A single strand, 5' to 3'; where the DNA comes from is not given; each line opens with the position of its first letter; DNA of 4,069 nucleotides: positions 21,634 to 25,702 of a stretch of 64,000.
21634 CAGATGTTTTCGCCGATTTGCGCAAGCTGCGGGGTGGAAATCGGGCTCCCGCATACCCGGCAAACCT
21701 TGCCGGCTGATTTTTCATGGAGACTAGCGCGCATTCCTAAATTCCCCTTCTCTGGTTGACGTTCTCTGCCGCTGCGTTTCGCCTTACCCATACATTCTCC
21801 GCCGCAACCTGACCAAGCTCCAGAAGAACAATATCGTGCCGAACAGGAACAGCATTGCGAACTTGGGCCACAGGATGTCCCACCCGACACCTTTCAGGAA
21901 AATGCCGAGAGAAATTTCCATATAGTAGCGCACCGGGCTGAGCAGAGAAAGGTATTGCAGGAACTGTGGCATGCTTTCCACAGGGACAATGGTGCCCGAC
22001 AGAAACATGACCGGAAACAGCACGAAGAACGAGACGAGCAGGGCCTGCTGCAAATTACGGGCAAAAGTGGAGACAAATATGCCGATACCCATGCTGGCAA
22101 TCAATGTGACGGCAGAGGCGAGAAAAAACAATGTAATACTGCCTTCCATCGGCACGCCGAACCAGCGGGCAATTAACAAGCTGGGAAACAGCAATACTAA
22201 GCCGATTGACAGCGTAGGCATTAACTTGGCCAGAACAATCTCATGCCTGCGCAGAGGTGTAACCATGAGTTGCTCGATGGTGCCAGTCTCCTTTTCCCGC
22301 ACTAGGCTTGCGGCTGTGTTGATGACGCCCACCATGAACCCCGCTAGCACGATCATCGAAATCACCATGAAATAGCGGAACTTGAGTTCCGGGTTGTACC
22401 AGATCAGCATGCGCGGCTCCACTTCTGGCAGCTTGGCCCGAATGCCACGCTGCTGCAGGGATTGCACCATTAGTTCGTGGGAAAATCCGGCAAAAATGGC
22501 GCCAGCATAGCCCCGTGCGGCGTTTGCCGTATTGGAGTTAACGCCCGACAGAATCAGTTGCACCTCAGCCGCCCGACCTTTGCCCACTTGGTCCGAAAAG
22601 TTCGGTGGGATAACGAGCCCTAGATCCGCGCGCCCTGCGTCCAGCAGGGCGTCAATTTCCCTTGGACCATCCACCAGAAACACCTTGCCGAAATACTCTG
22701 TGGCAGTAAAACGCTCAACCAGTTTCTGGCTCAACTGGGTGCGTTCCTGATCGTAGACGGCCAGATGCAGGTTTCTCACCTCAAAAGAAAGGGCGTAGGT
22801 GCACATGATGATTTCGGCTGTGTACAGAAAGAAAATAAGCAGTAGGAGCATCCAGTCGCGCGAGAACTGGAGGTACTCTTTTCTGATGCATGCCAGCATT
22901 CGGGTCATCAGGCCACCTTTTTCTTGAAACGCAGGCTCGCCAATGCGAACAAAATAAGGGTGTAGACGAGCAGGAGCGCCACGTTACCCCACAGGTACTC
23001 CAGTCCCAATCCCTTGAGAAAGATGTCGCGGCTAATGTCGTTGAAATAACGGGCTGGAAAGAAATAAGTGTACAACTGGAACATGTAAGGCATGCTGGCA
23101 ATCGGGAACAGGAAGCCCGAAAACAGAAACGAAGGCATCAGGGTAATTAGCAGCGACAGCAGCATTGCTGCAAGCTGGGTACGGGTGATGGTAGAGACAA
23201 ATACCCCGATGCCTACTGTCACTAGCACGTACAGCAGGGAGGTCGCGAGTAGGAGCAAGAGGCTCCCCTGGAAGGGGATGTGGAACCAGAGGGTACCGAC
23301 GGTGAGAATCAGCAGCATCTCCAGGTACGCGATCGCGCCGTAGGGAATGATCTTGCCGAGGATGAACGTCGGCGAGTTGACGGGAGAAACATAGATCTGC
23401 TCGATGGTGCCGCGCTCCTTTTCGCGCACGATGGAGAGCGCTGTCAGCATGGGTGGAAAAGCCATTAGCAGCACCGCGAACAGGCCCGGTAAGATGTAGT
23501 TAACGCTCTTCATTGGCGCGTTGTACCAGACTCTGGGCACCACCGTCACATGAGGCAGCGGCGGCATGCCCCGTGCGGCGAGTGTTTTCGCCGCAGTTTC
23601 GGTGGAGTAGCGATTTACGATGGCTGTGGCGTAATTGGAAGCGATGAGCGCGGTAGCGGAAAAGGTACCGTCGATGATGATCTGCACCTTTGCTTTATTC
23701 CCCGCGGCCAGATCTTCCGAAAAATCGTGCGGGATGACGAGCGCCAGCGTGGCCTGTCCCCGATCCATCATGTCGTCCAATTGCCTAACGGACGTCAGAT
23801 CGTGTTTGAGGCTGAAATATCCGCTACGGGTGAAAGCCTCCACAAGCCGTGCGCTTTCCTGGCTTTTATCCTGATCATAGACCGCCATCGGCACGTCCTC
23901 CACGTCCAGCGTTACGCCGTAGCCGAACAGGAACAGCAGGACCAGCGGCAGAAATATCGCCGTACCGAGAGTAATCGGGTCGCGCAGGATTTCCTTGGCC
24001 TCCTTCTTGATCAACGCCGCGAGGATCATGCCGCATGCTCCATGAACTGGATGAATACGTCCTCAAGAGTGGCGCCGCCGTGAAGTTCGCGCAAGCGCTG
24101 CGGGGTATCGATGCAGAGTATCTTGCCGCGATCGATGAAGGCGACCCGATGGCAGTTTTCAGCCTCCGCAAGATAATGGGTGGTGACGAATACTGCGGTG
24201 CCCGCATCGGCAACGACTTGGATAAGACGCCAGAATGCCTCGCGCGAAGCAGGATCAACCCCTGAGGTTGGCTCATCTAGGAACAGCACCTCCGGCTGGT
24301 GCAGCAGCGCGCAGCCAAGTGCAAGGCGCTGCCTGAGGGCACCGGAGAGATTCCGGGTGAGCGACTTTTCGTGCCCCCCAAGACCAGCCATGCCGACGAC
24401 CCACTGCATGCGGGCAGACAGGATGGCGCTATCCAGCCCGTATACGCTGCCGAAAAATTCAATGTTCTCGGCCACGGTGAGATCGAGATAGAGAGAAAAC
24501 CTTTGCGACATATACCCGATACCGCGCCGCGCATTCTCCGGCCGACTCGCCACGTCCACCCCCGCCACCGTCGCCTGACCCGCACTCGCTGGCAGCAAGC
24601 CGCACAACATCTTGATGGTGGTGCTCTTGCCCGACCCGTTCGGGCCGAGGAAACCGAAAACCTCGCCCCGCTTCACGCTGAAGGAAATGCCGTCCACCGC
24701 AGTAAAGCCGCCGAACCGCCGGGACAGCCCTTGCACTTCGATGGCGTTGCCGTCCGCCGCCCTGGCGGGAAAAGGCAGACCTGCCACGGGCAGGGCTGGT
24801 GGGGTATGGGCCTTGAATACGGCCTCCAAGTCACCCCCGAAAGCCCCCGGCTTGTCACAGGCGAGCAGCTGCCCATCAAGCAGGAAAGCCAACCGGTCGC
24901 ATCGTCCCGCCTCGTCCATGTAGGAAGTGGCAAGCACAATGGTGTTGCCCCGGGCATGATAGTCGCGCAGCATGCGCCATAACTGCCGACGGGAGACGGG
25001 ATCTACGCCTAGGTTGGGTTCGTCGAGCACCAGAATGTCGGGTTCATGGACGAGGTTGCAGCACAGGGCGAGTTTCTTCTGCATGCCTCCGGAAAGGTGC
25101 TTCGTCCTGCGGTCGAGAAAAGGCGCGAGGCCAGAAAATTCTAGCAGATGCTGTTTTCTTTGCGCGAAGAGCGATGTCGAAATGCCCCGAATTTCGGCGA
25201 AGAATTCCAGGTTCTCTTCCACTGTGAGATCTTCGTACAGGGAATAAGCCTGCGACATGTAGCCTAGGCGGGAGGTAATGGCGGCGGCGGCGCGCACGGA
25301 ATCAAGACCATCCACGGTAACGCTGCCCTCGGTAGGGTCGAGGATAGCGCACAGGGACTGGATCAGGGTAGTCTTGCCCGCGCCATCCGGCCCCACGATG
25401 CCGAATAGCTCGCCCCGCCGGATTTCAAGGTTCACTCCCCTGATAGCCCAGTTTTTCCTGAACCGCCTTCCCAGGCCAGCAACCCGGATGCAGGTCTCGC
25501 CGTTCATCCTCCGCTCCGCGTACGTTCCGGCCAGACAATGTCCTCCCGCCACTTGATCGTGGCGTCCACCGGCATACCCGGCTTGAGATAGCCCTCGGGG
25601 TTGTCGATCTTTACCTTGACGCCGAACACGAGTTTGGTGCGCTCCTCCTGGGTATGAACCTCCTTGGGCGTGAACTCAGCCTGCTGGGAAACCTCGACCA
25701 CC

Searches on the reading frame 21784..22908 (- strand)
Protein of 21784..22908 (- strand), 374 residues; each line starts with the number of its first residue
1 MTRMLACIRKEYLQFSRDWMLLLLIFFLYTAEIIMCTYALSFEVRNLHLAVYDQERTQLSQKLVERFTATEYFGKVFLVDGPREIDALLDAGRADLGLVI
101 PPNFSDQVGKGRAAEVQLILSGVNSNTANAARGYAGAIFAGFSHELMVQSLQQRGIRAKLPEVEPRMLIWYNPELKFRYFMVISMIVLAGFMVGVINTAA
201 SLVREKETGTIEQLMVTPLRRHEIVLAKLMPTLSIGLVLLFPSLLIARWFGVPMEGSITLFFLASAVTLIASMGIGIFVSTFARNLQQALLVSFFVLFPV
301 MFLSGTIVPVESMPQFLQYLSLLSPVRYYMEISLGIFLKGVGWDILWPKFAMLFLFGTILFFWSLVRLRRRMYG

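Call 78: search_protein_families(library=pfam, proteins=[window:21784-22908:-], max_evalue=0.00001)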
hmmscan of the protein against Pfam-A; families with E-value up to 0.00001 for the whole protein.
window:21784-22908:- (374 aa): 3 families
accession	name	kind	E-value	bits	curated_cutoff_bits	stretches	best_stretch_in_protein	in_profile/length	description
PF12698.13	ABC2_membrane_3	-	9.6e-47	160.2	31.6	1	20-362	6-343/347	ABC-2 family transporter protein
PF01061.29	ABC2_membrane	-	5.6e-29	101.6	26.9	1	182-337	52-210/211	ABC-2 type transporter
PF12679.13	ABC2_membrane_2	-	2.7e-20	73.3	27.2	1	6-340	2-246/283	ABC-2 family transporter protein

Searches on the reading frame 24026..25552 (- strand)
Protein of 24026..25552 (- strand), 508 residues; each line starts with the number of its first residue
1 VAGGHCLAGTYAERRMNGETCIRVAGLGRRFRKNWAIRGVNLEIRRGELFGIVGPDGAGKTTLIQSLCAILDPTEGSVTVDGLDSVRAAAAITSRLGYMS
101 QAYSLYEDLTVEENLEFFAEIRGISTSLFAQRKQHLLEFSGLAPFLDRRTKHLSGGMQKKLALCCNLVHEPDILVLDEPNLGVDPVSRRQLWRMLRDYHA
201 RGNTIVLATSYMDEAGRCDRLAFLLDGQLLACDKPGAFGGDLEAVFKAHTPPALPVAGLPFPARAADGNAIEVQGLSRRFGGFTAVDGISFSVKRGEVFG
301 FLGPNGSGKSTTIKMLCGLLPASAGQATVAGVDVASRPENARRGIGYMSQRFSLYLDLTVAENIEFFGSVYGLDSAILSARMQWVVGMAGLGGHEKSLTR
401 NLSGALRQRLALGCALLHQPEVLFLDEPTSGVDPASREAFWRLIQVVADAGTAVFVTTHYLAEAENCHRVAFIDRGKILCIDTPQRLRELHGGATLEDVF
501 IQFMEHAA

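Call 78: search_protein_families(library=pfam, proteins=[window:24026-25552:-], max_evalue=0.00001)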
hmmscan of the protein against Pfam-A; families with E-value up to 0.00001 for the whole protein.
window:24026-25552:- (508 aa): 5 families
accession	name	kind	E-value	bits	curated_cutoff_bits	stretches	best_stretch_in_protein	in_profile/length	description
PF00005.33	ABC_tran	-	4e-60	202.8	25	2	38-179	2-135/137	ABC transporter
PF13304.12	AAA_21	-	2.3e-20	74.3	27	1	408-459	243-298/304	AAA domain, putative AbiEii toxin, Type IV TA system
PF13476.12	AAA_23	-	8.3e-10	40.1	27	0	40-72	13-44/201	AAA domain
PF13555.12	AAA_29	-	2.3e-08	34.1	27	0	38-75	13-50/61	P-loop containing region of AAA domain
PF00448.28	SRP54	-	5.4e-07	29.9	22.7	0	52-91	6-45/196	SRP54-type protein, GTPase domain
